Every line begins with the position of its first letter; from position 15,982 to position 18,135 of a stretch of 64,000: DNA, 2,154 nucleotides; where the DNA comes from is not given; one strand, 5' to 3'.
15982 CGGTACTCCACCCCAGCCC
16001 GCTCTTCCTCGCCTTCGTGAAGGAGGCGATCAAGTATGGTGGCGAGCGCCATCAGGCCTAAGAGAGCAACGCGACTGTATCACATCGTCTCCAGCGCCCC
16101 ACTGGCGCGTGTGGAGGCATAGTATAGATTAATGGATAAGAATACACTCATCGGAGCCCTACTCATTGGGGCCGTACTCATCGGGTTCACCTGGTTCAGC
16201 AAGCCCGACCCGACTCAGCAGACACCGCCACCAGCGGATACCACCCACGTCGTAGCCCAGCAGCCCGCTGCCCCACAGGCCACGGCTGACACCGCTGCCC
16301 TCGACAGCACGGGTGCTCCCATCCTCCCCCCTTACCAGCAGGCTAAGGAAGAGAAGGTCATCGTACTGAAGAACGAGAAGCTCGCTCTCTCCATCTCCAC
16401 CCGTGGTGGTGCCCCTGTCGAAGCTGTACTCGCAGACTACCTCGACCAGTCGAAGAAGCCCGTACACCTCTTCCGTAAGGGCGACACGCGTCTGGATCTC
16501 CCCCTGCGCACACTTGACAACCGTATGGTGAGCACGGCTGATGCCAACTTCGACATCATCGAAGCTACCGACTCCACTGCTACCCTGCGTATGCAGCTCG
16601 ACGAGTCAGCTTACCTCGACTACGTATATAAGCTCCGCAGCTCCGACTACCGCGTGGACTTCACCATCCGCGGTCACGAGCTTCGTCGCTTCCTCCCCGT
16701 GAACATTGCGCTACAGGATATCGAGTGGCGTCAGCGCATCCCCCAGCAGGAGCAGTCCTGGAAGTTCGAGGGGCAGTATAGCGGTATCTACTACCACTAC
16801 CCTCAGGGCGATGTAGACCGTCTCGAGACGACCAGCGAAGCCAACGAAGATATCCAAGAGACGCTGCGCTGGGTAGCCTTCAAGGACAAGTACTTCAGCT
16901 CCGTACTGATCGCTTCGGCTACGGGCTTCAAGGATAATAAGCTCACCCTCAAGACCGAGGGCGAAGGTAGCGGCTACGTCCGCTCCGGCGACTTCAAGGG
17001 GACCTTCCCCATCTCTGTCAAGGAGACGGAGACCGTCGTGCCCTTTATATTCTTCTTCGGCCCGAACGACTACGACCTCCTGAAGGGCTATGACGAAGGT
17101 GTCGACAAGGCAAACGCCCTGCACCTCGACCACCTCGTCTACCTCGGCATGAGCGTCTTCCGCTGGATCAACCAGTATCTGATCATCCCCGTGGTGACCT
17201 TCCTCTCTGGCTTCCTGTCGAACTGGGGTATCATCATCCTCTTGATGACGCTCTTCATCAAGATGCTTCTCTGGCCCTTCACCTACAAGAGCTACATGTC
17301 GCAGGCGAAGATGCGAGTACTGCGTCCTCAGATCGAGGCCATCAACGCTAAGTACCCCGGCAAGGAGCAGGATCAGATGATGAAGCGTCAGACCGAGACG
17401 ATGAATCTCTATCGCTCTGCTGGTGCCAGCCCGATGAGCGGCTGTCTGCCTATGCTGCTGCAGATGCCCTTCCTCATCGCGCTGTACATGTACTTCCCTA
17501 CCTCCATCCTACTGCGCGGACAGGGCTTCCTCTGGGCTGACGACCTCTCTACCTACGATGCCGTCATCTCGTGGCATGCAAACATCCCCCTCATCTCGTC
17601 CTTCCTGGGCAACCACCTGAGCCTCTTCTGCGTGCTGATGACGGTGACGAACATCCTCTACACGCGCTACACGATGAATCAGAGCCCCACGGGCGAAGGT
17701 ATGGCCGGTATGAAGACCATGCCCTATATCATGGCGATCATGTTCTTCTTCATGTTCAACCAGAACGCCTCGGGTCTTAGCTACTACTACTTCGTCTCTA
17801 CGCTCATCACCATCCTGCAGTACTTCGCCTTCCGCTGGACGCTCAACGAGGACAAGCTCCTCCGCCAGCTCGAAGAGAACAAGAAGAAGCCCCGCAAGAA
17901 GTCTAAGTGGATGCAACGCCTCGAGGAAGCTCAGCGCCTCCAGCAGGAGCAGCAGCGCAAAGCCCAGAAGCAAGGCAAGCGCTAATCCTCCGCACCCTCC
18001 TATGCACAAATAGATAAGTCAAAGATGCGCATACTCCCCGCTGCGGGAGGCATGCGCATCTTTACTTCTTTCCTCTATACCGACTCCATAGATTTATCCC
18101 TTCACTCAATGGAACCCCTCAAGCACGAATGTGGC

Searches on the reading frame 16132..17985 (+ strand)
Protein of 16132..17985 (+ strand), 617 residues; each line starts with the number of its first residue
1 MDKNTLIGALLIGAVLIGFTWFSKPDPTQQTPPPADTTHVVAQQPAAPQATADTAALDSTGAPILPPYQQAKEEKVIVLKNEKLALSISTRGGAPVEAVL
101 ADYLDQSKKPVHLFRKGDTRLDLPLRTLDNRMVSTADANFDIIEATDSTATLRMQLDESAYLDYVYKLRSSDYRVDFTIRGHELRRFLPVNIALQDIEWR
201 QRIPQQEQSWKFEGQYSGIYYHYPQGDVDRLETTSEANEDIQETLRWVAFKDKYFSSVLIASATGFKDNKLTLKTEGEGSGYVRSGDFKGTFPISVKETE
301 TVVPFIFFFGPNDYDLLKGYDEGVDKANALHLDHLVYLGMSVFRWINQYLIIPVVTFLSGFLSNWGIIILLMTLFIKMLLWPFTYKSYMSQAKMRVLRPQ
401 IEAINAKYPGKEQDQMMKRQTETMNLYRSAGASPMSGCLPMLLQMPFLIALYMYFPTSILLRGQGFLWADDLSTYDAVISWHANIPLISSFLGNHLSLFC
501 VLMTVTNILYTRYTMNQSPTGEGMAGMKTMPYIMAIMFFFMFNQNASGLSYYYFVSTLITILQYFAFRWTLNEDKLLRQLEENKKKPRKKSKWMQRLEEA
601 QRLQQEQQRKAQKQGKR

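Call 80: search_protein_families(library=pfam, max_evalue=0.00001, proteins=[window:16132-17985:+])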
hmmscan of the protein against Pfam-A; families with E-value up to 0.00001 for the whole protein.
window:16132-17985:+ (617 aa): 2 families
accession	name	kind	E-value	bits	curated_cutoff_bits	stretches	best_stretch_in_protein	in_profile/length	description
PF02096.25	60KD_IMP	-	2e-48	164.9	35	1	365-566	1-160/163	60Kd inner membrane protein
PF14849.12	YidC_periplas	-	2.3e-23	83.9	24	1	77-351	2-281/283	YidC periplasmic domain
